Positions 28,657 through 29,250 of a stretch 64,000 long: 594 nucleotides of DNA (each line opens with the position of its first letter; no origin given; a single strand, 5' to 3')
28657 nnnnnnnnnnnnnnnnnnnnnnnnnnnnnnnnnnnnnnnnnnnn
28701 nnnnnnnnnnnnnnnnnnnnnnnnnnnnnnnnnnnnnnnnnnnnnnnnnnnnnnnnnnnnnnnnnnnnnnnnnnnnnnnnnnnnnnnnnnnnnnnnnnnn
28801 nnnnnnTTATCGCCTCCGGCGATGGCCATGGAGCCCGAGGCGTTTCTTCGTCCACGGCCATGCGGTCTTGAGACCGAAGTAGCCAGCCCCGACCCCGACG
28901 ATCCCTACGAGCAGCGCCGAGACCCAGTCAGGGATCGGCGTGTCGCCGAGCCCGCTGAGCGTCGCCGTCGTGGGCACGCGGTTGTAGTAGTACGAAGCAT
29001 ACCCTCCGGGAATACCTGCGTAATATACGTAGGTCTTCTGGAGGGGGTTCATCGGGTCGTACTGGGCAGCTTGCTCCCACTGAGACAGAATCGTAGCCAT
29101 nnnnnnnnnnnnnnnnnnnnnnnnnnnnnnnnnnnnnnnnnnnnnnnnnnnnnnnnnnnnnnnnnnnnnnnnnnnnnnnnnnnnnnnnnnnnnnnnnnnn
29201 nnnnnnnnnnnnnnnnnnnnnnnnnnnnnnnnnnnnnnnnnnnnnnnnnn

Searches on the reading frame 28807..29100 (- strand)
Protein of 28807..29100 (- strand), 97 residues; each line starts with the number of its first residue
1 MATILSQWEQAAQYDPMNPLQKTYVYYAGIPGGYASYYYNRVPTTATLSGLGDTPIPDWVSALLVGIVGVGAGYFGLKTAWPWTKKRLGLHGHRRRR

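Call 17: search_protein_families(library=ncbifam, proteins=[window:28807-29100:-], max_evalue=10)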
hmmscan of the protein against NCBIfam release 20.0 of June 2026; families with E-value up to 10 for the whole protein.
window:28807-29100:- (97 aa): 0 families

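Call 18: search_protein_families(library=pfam, proteins=[window:28807-29100:-], max_evalue=10)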
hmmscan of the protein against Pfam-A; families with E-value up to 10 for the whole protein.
window:28807-29100:- (97 aa): 0 families

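Call 39: find_homologous_proteins(query=window:28807-29100:-, max_evalue=0.01)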
Query window:28807-29100:- (97 aa): 9 proteins with E <= 0.01 among 16 candidates.
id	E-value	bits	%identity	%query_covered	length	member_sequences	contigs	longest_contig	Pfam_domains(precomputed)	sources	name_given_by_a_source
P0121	5.3e-54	199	90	100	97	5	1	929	-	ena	-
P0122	6.1e-52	192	87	100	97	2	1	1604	-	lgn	-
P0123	1.7e-35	139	65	100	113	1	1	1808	-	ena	-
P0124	1.2e-33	133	65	100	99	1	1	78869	-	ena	-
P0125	1.1e-28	117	61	99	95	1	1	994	-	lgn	-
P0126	1.6e-28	117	66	89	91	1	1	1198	-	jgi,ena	-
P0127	5.0e-26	109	56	99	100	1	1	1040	-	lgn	-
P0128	1.7e-23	100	50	100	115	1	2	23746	-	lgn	-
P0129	2.4e-17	81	58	78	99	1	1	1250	-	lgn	-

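Call 41: find_encoding_contigs(protein=P0124, flank=10000, max_places=1)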
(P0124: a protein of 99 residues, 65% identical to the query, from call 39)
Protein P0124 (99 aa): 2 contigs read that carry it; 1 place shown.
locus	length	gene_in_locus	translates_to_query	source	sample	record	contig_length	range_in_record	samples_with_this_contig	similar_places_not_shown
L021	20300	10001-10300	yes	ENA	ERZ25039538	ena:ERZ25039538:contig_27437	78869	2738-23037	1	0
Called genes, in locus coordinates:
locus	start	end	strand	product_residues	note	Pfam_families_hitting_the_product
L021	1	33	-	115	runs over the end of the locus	PF01740:STAS, PF13466:STAS_2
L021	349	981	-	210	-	PF00916:Sulfate_transp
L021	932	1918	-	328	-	PF06897:DUF1269, PF00916:Sulfate_transp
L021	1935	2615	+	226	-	-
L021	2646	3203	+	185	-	-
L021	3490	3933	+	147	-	-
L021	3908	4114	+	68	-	-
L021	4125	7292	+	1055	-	PF03167:UDG, PF00476:DNA_pol_A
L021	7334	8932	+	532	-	PF00580:UvrD-helicase, PF13245:AAA_19, PF13604:AAA_30 (faint), PF13538:UvrD_C_2 (faint), PF13361:UvrD_C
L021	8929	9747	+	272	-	PF02086:MethyltransfD12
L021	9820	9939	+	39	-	-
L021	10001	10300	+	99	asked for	-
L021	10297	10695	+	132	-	-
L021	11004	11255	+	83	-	PF24239:DUF7447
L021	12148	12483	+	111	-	-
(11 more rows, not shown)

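Call 42: find_encoding_contigs(protein=P0128, flank=10000, max_places=1)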
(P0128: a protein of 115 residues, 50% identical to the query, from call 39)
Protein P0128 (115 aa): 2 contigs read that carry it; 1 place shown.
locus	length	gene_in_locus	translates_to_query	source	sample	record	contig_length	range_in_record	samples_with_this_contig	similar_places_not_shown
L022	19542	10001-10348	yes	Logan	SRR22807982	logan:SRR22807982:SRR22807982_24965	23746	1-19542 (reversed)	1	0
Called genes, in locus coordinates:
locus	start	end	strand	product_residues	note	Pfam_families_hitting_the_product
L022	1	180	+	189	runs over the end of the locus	-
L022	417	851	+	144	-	-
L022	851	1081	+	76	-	-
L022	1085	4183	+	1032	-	PF03167:UDG, PF00476:DNA_pol_A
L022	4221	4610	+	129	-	-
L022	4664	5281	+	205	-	PF02511:Thy1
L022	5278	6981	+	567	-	PF00580:UvrD-helicase, PF13245:AAA_19, PF13604:AAA_30 (faint), PF13361:UvrD_C, PF13538:UvrD_C_2 (weak)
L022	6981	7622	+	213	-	-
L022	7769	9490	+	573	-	PF01935:DUF87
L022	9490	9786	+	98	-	PF14216:DUF4326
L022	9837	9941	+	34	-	-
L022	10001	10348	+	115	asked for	-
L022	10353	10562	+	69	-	-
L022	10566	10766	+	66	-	-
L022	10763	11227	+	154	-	PF13392:HNH_3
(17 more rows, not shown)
